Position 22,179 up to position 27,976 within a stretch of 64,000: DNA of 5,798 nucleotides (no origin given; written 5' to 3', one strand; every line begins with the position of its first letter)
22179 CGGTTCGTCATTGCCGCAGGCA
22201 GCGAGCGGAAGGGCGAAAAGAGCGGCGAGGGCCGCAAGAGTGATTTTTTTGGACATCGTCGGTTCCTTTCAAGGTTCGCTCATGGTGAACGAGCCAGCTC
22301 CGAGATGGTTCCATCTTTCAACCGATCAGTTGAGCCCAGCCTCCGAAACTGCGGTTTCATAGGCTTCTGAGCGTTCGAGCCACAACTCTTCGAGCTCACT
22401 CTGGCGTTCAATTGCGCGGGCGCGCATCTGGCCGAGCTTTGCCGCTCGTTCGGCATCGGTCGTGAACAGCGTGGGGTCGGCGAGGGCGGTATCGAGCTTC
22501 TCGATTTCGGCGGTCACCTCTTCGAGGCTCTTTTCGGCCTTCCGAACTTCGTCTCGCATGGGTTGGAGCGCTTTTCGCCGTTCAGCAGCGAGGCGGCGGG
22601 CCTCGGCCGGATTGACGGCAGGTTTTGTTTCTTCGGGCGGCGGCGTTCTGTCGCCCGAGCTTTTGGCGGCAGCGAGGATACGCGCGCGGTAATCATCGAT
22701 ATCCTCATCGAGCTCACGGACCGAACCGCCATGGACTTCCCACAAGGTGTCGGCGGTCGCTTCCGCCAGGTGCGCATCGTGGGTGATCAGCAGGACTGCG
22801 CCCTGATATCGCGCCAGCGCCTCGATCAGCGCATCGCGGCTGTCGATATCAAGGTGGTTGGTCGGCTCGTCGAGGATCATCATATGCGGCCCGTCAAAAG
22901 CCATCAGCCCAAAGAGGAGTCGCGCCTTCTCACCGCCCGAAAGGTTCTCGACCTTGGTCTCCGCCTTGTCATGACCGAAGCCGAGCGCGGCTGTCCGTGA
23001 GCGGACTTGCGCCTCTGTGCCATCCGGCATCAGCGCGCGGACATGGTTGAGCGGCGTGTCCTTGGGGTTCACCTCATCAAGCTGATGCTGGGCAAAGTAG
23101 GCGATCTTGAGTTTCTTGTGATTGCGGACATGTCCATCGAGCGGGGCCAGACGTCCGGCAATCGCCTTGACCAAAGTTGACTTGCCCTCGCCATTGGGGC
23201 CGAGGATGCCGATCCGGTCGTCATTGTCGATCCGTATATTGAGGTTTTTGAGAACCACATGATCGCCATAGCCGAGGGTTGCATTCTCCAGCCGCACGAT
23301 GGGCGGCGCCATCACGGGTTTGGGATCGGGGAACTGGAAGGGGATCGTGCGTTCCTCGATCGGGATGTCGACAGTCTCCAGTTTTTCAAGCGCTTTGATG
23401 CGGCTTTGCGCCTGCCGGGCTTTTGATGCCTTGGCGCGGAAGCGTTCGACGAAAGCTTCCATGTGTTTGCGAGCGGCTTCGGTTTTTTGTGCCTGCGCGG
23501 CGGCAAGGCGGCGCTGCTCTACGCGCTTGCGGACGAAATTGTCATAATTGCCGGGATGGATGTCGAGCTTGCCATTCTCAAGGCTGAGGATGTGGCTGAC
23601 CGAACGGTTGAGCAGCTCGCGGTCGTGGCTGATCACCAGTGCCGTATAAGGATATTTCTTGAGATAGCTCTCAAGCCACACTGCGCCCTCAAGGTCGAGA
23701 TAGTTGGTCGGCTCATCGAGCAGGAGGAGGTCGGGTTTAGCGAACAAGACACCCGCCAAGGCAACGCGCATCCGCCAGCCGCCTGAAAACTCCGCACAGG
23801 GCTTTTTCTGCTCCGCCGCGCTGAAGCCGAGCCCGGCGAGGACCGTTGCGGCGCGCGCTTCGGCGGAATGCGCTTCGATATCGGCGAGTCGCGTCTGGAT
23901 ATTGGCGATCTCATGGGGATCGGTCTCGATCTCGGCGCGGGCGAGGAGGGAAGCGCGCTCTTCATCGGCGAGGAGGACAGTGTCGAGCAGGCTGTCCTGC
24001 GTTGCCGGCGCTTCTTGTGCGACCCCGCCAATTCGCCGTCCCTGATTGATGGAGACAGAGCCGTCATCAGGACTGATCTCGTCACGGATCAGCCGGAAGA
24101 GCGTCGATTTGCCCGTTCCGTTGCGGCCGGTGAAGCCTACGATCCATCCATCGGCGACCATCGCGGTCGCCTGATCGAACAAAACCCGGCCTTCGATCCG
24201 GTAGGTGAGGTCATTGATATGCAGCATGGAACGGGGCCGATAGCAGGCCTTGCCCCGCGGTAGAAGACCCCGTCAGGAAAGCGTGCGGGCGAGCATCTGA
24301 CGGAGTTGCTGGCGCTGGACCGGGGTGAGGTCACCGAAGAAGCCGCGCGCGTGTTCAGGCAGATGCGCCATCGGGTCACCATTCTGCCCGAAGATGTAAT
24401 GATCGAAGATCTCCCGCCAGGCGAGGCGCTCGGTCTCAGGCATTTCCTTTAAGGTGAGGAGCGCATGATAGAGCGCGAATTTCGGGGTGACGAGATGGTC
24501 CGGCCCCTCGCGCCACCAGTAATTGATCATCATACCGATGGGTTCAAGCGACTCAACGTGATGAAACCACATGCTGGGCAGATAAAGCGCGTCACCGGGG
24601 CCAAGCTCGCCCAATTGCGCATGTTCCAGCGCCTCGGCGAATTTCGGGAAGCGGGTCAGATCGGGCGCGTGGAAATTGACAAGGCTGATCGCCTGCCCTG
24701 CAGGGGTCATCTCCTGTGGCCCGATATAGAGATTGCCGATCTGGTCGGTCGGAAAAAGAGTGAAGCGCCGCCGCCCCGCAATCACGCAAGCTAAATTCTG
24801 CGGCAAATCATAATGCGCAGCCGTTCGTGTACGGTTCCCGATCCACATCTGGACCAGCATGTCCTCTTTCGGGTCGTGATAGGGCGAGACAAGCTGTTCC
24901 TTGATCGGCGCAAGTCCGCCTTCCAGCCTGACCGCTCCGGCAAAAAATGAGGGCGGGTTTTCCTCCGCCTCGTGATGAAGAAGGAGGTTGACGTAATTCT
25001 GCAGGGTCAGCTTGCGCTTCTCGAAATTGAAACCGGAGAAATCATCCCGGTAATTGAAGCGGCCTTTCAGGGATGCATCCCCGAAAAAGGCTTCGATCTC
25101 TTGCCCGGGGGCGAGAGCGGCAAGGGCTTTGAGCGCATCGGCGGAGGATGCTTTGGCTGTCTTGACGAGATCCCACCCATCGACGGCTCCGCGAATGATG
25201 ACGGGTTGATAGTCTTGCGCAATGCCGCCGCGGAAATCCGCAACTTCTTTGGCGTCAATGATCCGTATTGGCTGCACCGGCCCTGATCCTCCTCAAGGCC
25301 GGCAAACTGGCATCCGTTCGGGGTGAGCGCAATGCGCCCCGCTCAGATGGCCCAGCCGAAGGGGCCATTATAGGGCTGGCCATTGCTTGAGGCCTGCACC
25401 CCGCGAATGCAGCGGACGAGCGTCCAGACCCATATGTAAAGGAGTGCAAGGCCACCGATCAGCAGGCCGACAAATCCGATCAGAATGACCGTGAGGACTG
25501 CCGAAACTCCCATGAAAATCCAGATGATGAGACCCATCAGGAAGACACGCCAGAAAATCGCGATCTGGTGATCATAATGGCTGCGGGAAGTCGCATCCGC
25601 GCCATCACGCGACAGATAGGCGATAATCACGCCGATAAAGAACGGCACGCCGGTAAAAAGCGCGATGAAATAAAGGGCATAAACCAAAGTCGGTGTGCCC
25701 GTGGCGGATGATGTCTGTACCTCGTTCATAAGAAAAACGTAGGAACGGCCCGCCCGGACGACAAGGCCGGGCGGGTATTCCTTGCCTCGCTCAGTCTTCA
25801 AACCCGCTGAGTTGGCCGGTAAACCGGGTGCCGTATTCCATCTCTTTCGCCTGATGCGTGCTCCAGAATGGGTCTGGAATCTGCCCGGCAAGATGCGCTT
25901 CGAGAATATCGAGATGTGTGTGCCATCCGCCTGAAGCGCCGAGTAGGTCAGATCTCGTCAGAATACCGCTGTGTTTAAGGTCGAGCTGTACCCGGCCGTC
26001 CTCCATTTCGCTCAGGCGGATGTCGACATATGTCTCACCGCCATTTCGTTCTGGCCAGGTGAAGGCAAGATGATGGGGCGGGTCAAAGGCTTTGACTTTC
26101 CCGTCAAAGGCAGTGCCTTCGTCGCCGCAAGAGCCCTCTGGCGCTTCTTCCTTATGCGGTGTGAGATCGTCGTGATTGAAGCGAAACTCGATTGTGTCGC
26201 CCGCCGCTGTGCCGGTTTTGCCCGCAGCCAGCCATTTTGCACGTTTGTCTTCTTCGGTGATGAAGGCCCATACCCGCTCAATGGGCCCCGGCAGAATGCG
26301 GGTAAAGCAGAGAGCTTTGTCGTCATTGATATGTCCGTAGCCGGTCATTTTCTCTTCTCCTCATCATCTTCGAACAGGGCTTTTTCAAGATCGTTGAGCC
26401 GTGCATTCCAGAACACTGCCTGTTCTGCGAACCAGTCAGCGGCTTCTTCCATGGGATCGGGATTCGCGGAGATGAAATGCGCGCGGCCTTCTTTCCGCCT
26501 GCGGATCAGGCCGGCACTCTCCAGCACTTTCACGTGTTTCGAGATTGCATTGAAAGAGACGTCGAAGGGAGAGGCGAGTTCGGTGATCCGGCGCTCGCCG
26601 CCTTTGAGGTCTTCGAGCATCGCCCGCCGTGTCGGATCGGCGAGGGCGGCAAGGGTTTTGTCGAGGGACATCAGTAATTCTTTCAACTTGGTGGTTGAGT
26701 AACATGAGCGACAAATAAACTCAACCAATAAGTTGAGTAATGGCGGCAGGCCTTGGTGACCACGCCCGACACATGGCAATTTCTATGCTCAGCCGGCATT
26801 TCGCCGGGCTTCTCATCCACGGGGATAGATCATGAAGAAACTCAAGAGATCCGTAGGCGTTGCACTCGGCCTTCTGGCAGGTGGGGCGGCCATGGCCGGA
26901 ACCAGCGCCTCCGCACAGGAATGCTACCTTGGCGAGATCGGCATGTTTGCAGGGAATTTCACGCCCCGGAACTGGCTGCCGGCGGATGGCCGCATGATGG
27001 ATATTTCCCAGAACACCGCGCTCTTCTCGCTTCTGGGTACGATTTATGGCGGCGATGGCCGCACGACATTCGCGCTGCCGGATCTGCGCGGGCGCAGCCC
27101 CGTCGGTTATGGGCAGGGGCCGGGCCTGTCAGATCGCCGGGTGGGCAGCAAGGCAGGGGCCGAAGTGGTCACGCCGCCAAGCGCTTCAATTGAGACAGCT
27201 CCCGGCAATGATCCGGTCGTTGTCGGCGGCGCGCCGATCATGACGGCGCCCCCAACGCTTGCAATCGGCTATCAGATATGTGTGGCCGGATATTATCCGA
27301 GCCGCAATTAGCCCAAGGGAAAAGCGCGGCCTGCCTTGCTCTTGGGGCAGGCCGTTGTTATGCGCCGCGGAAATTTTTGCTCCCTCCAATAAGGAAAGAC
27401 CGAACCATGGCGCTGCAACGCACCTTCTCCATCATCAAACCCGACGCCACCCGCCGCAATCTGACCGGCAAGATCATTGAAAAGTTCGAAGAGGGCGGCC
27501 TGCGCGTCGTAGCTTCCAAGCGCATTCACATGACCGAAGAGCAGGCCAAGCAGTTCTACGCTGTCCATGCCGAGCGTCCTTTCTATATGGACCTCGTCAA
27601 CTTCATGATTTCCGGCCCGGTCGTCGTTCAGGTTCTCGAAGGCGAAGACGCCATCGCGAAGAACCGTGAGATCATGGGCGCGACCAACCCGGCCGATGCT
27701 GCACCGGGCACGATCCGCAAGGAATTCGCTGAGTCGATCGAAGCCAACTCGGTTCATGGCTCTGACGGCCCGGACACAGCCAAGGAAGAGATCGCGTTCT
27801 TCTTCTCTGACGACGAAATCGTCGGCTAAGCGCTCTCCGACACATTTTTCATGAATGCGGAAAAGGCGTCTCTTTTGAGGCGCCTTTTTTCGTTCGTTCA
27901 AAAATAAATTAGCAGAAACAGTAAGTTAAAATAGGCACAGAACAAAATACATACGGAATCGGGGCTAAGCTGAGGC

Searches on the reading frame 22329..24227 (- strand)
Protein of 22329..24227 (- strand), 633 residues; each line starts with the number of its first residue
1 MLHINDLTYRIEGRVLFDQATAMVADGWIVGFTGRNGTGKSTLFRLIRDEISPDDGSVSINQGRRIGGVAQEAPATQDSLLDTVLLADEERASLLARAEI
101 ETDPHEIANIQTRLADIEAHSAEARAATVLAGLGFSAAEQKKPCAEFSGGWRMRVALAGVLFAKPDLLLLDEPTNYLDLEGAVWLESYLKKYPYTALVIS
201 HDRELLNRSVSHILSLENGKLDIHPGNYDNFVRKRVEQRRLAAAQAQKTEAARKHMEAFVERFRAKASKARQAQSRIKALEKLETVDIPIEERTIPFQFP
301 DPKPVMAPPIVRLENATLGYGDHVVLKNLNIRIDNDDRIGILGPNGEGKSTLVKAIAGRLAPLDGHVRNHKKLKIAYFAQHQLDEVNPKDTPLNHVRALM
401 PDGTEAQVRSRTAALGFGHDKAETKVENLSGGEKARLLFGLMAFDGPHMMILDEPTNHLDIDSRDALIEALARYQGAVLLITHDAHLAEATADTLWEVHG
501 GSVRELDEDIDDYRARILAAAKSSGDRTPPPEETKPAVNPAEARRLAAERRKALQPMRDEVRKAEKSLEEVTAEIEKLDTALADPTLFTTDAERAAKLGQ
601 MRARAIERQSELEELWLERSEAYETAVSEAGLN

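Call 27: search_protein_families(library=pfam, proteins=[window:22329-24227:-], max_evalue=0.001)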
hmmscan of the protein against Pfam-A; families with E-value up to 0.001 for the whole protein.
window:22329-24227:- (633 aa): 14 families
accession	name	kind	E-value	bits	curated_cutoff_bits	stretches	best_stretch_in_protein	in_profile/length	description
PF00005.33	ABC_tran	-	9.2e-46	156.3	25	2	21-175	5-137/137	ABC transporter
PF12848.13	ABC_tran_Xtn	-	3.6e-26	91.5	25.9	1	215-296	2-82/85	ABC transporter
PF13304.12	AAA_21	-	3.1e-14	54.2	27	1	363-487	170-302/304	AAA domain, putative AbiEii toxin, Type IV TA system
PF02463.25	SMC_N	-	3.8e-10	40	40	0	425-495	133-208/220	RecF/RecN/SMC N terminal domain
PF13555.12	AAA_29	-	3.7e-08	33.4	27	0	330-362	16-48/61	P-loop containing region of AAA domain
PF13476.12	AAA_23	-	1.6e-06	29.4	27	0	340-357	23-40/201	AAA domain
PF16326.10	ABC_tran_CTD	-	2.9e-05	24.6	32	1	560-618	9-66/69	ABC transporter C-terminal domain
PF13604.12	AAA_30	-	4.6e-05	23.7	27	0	22-78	12-61/191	AAA domain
PF03308.22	MeaB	-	4.9e-05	22.9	23.1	0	325-360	22-57/273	Methylmalonyl Co-A mutase-associated GTPase MeaB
PF03193.22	RsgA_GTPase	-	0.00011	22.5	30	0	329-370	100-140/174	RsgA GTPase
PF00004.35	AAA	-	0.00036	21.4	21.2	0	341-360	3-22/131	ATPase family associated with various cellular activities (AAA)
PF13191.12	AAA_16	-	0.00044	21.2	32.6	0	33-131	30-121/167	AAA ATPase domain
PF25199.1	nSTAND_NTPase5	-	0.00065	20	34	0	339-368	44-74/145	Novel STAND NTPase 5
PF01926.29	MMR_HSR1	-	0.00083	19.9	21.9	0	338-361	1-24/113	50S ribosome-binding GTPase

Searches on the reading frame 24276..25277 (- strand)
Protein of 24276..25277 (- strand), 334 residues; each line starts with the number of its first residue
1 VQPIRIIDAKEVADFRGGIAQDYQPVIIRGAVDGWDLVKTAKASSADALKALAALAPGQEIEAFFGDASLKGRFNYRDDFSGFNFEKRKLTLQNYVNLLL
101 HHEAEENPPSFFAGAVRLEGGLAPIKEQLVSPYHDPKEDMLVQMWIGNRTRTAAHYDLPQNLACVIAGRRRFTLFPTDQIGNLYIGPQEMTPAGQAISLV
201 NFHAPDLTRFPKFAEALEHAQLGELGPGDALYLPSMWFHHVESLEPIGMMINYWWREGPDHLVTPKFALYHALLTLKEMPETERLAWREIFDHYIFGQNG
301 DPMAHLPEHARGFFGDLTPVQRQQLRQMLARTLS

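Call 27: search_protein_families(library=pfam, proteins=[window:24276-25277:-], max_evalue=0.001)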
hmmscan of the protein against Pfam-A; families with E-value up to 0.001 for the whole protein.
window:24276-25277:- (334 aa): 1 family
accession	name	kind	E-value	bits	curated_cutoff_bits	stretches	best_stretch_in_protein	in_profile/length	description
PF13621.12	Cupin_8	-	7.2e-61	206.7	27.4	1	20-260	10-251/252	Cupin-like domain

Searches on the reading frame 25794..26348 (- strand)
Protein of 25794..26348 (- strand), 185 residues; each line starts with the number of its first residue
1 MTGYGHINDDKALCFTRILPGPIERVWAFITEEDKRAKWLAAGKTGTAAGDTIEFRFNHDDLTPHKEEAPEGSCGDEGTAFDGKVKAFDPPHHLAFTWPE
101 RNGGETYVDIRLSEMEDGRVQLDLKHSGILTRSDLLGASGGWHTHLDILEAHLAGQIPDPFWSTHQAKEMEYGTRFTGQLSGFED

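Call 27: search_protein_families(library=pfam, proteins=[window:25794-26348:-], max_evalue=0.001)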
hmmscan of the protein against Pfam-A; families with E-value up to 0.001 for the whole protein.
window:25794-26348:- (185 aa): 1 family
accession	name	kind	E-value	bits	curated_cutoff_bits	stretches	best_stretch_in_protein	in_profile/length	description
PF08327.17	AHSA1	-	7.7e-15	55.7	22.1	1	22-153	3-124/125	Activator of Hsp90 ATPase homolog 1-like protein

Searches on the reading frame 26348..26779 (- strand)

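Call 27: search_protein_families(library=pfam, proteins=[window:26348-26779:-], max_evalue=0.001)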
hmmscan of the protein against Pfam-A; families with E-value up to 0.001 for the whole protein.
window:26348-26779:- (144 aa): 3 families
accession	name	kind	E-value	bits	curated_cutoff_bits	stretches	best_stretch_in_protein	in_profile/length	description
PF12840.13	HTH_20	-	2.7e-11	43.7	27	1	46-95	1-51/51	Helix-turn-helix domain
PF01022.26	HTH_5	-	1.3e-07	31.8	22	1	48-93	1-46/47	Bacterial regulatory protein, arsR family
PF25212.1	HVO_A0114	-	1.8e-05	24.8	27.6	1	42-103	15-77/84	HVO_A0114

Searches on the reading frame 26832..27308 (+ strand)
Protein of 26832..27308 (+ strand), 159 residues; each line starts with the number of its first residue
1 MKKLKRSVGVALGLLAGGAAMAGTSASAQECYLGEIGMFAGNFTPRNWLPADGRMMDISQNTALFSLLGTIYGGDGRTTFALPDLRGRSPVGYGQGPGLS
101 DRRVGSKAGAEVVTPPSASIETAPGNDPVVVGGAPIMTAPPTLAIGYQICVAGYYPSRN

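Call 27: search_protein_families(library=pfam, proteins=[window:26832-27308:+], max_evalue=0.001)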
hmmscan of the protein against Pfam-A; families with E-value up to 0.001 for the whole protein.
window:26832-27308:+ (159 aa): 1 family
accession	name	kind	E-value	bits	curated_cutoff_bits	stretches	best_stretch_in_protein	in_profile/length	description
PF07484.17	Collar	-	1.3e-26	92.8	24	1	34-90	1-57/57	Phage Tail Collar Domain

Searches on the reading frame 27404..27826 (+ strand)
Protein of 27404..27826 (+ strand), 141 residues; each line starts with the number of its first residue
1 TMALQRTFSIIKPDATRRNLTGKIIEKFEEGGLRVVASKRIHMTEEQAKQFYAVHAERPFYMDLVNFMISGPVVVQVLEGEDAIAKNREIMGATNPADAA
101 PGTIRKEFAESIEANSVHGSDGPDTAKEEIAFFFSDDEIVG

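Call 27: search_protein_families(library=pfam, proteins=[window:27404-27826:+], max_evalue=0.001)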
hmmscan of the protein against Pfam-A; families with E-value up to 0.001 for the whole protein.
window:27404-27826:+ (141 aa): 1 family
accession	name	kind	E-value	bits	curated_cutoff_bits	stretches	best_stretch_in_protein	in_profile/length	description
PF00334.24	NDK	-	2e-56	190.1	27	1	5-139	1-135/135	Nucleoside diphosphate kinase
